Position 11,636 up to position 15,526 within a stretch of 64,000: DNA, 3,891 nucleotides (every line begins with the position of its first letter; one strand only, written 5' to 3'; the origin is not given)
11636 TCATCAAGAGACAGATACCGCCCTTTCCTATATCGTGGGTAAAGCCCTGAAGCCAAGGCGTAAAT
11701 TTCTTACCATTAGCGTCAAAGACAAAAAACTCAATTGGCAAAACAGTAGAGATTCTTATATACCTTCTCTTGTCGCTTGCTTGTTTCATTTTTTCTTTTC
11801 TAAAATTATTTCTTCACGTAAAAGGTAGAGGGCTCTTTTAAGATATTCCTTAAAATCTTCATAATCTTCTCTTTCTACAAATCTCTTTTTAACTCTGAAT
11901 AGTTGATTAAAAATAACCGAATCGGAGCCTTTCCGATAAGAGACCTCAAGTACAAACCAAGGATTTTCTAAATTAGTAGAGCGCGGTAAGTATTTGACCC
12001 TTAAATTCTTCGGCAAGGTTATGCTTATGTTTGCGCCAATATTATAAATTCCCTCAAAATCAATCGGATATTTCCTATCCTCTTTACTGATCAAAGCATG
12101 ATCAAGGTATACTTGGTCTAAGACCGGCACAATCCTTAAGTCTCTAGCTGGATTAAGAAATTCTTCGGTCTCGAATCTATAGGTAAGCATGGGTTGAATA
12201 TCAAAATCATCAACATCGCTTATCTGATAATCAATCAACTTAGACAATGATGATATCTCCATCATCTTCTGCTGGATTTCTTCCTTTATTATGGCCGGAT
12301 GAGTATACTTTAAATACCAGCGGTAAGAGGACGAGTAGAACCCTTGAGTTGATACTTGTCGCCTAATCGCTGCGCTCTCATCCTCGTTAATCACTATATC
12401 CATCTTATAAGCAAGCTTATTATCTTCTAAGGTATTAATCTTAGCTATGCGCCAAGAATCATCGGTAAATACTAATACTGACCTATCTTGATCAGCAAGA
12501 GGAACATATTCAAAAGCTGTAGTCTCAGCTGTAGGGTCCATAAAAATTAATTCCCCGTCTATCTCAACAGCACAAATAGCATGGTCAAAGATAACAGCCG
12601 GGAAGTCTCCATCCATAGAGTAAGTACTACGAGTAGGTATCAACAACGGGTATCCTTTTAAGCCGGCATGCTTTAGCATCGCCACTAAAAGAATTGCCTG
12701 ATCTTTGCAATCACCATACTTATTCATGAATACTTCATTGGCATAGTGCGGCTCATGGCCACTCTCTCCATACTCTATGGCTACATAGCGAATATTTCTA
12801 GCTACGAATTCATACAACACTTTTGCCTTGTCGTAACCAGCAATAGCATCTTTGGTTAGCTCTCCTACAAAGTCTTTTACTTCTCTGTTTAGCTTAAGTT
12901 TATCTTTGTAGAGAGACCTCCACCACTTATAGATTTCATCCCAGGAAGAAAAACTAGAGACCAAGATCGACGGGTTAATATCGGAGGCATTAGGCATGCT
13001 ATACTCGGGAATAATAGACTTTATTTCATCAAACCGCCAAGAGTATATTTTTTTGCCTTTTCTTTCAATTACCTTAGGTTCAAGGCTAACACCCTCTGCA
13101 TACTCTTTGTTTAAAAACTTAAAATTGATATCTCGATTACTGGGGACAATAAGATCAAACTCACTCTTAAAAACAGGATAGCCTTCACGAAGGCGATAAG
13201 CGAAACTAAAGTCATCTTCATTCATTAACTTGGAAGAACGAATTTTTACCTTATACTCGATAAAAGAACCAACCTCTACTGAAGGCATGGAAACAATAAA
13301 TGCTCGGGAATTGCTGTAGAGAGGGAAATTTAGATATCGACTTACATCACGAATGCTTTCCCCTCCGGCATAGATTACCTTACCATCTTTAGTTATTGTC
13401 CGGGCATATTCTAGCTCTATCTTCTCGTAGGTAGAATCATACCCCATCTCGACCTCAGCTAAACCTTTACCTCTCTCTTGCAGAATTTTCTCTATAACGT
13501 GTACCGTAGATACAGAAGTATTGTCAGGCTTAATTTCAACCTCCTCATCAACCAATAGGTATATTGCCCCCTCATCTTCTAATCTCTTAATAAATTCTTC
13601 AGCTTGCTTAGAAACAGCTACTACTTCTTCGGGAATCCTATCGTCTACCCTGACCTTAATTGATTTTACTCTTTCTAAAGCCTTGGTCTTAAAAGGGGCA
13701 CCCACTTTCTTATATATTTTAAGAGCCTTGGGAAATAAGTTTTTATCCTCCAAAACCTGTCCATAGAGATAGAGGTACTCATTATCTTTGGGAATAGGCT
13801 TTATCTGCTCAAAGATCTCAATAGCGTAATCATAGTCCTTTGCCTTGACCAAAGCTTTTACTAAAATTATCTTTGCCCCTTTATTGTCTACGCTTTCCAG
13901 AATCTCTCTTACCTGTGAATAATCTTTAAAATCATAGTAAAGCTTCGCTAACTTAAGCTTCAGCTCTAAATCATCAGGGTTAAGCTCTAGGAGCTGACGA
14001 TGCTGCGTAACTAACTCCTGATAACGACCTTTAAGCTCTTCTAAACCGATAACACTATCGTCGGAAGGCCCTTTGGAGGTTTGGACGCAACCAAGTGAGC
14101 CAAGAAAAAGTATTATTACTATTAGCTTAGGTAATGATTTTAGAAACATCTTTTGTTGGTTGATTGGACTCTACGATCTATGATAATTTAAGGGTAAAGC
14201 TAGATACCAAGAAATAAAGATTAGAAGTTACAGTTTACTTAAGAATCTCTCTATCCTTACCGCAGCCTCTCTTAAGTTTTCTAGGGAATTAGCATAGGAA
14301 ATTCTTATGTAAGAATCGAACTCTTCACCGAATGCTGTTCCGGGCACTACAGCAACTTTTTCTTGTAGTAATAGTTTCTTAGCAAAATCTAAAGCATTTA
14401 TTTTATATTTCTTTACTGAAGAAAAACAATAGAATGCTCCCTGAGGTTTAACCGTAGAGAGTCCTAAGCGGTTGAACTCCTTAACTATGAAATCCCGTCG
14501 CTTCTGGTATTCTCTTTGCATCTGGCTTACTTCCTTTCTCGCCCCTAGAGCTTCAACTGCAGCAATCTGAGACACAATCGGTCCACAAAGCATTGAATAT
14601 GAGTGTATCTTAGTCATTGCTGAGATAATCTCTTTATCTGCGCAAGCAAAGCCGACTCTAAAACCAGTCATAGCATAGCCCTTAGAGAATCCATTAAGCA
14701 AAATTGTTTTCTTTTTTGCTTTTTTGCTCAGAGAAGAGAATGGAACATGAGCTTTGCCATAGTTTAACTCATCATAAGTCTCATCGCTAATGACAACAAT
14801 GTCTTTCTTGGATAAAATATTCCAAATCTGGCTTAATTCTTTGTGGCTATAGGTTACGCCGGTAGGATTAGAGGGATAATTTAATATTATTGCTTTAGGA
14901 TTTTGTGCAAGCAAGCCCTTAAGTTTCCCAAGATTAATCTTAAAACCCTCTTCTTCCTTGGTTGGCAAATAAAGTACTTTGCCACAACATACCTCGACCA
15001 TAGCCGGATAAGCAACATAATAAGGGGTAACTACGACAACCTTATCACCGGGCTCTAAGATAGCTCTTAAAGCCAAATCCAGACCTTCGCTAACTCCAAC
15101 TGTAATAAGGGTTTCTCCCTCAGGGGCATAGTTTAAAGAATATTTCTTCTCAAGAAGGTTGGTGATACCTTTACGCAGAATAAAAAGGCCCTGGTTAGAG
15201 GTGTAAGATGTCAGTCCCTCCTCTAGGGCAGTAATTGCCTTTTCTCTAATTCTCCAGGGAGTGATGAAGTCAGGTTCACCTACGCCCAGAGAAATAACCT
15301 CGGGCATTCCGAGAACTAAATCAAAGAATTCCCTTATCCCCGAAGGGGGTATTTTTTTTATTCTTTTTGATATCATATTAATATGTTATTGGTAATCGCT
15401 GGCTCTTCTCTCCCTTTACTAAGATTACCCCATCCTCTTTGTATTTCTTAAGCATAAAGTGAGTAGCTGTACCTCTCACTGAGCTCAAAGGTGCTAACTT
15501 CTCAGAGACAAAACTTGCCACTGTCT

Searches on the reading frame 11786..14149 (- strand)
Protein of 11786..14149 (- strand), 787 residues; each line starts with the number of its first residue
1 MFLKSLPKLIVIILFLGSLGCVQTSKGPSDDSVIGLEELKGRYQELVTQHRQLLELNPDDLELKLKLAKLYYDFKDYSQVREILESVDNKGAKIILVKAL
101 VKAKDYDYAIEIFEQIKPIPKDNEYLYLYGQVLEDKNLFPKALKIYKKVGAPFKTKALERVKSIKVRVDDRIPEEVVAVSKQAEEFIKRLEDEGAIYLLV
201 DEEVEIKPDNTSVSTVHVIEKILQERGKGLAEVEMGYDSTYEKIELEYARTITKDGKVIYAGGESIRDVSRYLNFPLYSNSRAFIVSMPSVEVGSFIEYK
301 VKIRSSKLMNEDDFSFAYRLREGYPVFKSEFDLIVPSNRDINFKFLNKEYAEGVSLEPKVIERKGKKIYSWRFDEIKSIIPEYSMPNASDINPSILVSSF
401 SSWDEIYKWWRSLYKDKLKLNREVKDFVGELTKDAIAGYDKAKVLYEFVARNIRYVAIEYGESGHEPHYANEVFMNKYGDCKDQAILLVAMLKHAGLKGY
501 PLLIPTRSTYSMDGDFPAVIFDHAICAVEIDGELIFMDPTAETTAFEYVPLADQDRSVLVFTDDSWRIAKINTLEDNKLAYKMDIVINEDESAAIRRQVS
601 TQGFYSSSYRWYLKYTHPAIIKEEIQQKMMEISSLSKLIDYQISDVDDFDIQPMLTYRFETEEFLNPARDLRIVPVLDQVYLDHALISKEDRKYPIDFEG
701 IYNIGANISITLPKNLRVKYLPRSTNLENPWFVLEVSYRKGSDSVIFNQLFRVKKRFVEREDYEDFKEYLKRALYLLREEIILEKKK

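Call 89: search_protein_families(library=pfam, proteins=[window:11786-14149:-], max_evalue=0.00001)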
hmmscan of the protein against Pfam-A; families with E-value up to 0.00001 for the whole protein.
window:11786-14149:- (787 aa): 3 families
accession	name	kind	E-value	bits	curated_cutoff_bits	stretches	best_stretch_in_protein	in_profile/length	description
PF12969.12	DUF3857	-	2.6e-29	102.9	24.6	1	208-378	1-168/170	Domain of Unknown Function with PDB structure (DUF3857)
PF14559.12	TPR_19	-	5.5e-09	36.7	25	0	49-92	13-56/68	Tetratricopeptide repeat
PF01841.26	Transglut_core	-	1.2e-08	35.6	23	1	426-497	2-70/108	Transglutaminase-like superfamily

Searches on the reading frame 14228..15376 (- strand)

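Call 89: search_protein_families(library=pfam, proteins=[window:14228-15376:-], max_evalue=0.00001)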
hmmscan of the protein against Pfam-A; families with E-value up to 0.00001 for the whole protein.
window:14228-15376:- (382 aa): 1 family
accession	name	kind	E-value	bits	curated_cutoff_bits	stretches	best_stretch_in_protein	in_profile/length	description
PF00155.27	Aminotran_1_2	-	3.5e-70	237.4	19.7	1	26-375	2-361/361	Aminotransferase class I and II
